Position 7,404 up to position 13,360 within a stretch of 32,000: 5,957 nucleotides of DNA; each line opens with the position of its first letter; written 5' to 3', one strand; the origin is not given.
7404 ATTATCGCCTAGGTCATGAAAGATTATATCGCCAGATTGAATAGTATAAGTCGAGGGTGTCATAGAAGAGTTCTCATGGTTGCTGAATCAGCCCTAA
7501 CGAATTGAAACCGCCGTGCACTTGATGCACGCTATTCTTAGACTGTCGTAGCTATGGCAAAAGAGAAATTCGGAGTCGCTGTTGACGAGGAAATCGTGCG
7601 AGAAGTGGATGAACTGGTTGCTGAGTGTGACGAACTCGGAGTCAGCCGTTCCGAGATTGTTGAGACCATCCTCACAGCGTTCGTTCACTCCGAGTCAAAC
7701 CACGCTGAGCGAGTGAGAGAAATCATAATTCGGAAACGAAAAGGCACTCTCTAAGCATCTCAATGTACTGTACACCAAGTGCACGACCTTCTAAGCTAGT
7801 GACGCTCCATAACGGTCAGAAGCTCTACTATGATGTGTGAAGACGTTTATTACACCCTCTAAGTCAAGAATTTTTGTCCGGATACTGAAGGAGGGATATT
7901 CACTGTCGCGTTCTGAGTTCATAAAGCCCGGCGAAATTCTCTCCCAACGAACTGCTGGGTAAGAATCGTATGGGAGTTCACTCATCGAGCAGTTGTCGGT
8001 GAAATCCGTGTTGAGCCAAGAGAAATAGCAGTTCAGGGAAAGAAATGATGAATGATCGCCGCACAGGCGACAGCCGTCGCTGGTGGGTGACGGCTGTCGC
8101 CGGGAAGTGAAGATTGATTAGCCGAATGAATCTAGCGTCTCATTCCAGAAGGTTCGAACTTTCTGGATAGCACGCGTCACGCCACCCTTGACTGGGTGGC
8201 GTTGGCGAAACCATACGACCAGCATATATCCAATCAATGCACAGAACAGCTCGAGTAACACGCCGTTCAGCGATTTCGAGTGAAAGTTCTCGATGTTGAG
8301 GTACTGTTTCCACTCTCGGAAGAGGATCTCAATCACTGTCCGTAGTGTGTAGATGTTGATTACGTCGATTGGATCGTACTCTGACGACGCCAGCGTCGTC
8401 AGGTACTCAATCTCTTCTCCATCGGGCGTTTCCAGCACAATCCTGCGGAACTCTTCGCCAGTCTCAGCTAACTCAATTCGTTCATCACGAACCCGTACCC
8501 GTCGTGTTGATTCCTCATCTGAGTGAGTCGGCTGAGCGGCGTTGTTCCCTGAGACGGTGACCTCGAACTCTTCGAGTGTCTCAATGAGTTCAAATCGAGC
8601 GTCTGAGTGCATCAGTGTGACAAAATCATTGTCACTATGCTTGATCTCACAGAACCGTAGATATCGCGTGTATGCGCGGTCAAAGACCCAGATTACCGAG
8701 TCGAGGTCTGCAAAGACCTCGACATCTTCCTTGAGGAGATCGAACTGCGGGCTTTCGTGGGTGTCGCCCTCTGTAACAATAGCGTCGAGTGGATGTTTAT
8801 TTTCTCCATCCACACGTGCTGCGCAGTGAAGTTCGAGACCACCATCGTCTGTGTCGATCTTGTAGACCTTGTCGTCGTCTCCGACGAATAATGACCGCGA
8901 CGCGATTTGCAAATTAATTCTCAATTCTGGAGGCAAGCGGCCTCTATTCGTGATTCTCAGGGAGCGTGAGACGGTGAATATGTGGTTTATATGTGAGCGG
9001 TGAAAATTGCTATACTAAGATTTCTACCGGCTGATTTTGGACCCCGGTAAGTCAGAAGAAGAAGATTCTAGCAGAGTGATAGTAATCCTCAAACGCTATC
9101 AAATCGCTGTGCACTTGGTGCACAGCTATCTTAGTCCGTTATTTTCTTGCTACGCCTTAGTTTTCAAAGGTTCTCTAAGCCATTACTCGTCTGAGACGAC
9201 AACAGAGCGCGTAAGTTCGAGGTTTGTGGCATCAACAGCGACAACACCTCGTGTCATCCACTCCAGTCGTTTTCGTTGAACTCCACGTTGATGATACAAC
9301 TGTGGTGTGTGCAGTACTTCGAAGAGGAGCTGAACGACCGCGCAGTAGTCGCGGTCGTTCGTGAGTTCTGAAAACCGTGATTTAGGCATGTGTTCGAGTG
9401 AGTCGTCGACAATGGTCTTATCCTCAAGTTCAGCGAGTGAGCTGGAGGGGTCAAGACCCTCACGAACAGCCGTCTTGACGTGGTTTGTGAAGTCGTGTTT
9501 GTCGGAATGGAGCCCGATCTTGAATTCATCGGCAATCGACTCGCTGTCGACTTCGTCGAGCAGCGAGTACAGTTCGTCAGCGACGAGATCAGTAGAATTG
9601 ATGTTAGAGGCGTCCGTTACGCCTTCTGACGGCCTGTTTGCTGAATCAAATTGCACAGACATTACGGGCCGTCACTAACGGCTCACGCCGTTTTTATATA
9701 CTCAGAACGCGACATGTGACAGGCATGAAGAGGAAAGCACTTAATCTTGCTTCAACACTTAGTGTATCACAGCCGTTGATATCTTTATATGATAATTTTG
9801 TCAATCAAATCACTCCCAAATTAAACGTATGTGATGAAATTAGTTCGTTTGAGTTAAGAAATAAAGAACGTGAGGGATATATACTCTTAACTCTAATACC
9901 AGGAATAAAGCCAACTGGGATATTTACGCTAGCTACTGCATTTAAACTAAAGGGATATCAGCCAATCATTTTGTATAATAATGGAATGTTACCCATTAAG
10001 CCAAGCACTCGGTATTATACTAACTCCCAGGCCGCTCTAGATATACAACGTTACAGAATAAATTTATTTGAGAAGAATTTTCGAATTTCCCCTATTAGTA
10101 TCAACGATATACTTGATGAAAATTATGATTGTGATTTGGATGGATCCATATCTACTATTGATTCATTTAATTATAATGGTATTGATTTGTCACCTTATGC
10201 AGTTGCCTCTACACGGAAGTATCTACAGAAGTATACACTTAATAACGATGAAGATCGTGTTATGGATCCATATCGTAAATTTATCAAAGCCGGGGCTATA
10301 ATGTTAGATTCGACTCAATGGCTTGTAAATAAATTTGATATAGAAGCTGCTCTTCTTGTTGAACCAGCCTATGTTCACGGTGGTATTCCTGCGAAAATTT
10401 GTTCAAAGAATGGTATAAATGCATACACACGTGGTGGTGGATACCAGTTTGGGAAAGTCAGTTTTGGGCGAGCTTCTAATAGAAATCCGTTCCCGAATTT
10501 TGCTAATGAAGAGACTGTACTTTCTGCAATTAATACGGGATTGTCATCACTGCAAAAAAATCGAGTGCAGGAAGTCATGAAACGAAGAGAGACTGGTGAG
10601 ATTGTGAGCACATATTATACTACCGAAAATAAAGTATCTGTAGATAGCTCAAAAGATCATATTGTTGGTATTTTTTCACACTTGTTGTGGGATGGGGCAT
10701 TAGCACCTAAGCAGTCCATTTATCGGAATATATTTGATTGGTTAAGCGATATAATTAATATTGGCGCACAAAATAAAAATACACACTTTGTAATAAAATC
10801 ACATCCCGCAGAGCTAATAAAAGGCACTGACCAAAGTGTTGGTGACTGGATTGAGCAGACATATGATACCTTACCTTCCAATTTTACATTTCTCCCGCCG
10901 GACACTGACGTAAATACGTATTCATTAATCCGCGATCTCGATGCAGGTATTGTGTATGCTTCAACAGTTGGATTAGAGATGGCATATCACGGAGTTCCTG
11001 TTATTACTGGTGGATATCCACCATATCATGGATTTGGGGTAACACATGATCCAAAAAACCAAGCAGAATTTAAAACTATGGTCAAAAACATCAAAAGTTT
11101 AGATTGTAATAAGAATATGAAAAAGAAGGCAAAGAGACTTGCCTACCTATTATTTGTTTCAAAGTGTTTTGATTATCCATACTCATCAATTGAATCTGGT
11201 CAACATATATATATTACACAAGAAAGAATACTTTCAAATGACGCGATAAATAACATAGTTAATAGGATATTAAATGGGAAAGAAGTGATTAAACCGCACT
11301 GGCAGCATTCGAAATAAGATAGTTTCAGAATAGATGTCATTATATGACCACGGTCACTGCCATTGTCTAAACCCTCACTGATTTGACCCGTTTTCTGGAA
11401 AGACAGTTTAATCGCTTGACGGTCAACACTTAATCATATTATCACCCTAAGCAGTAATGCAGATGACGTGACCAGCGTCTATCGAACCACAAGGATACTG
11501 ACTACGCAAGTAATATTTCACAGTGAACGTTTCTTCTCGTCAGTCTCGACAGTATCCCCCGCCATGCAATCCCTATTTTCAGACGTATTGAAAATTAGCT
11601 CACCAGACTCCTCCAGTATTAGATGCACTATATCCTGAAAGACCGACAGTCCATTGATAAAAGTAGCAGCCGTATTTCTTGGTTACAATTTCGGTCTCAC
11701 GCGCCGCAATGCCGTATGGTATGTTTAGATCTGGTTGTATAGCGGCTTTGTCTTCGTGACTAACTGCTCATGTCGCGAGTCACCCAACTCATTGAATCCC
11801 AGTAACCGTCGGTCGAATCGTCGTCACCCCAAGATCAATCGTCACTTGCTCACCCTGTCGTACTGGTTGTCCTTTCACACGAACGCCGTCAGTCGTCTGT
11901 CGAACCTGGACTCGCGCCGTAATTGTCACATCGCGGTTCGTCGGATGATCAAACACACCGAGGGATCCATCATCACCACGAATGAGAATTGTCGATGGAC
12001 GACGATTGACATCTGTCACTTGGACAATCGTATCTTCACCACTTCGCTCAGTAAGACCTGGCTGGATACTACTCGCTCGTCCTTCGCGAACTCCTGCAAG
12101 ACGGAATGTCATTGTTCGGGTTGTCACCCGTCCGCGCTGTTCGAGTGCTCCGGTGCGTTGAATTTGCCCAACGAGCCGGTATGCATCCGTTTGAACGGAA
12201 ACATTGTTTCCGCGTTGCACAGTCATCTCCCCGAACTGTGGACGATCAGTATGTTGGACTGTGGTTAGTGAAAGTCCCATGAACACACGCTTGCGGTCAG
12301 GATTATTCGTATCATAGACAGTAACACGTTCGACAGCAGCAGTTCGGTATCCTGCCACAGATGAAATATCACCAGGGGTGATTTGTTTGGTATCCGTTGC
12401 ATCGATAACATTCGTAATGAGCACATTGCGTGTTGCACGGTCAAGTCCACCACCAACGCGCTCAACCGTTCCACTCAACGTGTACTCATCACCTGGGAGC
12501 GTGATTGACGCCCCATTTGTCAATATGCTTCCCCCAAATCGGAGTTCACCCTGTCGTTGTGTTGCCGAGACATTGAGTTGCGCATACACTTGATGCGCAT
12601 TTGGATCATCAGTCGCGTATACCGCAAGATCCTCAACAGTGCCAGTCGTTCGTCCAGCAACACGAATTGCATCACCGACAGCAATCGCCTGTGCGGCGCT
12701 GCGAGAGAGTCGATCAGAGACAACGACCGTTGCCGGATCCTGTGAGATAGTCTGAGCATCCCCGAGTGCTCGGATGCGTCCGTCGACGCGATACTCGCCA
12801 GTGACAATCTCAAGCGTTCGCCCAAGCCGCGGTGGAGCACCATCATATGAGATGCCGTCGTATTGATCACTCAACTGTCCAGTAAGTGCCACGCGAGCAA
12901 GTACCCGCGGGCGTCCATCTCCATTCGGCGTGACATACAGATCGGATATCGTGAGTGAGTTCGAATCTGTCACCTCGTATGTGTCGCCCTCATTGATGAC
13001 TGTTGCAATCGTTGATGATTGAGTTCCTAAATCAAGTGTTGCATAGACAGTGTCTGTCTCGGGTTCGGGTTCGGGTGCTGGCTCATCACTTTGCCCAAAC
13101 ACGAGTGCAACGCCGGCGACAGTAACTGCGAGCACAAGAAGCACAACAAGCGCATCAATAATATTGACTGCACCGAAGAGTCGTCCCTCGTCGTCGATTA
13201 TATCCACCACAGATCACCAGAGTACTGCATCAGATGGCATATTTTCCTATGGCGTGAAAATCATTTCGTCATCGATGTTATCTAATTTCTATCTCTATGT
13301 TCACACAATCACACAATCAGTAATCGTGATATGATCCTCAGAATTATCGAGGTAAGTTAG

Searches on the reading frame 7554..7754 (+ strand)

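Call 42: search_protein_families(library=pfam, proteins=[window:7554-7754:+], max_evalue=0.001)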
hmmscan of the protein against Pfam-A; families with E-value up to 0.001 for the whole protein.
window:7554-7754:+ (66 aa): 1 family
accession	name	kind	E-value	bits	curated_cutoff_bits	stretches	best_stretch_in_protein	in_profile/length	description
PF01402.27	RHH_1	-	0.00034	20.9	20.5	1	8-41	4-34/39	Ribbon-helix-helix protein, copG family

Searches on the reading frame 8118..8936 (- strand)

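Call 41: search_protein_families(library=pfam, proteins=[window:8118-8936:-], max_evalue=0.001)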
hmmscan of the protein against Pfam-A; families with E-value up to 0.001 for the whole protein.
window:8118-8936:- (272 aa): 2 families
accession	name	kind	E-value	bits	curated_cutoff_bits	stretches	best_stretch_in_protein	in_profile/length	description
PF01609.27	DDE_Tnp_1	-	5.5e-18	65.9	23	1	36-239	36-200/200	Transposase DDE domain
PF13701.12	DDE_Tnp_1_4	-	3.2e-05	22.8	34.7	1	147-249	274-379/435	Transposase DDE domain group 1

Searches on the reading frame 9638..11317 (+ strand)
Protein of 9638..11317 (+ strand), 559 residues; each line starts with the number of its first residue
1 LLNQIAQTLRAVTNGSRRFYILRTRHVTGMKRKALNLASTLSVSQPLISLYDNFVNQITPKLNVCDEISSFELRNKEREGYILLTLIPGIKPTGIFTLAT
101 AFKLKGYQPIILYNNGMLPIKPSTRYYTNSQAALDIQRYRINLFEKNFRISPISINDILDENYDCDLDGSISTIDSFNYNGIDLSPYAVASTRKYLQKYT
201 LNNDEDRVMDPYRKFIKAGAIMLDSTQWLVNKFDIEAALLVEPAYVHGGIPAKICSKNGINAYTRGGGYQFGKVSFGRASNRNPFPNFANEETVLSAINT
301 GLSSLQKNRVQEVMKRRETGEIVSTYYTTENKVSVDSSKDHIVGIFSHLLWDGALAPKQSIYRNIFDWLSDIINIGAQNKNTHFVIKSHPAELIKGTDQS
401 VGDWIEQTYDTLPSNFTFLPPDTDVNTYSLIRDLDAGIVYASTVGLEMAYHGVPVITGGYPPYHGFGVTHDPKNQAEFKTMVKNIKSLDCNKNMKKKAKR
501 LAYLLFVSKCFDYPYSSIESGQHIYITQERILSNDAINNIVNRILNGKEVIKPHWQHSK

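Call 41: search_protein_families(library=pfam, proteins=[window:9638-11317:+], max_evalue=0.001)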
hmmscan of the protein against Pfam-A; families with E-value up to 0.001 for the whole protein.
window:9638-11317:+ (559 aa): 1 family
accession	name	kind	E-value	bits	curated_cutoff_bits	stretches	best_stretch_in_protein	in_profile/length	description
PF05159.20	Capsule_synth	-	2.3e-07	31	20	1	379-480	183-282/310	Capsule polysaccharide biosynthesis protein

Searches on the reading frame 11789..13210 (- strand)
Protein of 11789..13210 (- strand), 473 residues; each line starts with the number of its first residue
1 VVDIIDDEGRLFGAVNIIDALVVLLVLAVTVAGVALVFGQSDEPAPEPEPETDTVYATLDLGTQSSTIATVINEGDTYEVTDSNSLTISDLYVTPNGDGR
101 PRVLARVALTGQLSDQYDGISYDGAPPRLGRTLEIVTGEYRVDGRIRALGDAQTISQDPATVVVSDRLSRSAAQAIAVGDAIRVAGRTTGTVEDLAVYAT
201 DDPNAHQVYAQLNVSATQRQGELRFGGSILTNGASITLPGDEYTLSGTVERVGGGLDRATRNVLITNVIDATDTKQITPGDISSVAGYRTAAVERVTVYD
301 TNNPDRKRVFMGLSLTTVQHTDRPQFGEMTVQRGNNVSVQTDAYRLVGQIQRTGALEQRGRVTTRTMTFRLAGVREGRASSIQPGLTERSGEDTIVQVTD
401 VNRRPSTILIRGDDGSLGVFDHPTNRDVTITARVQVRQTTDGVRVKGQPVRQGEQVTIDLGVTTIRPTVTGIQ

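Call 41: search_protein_families(library=pfam, proteins=[window:11789-13210:-], max_evalue=0.001)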
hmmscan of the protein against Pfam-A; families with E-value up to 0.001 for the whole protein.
window:11789-13210:- (473 aa): 1 family
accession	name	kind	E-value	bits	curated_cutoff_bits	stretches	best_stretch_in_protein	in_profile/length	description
PF14221.11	DUF4330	-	9.9e-29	101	27.6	2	4-147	3-164/167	Domain of unknown function (DUF4330)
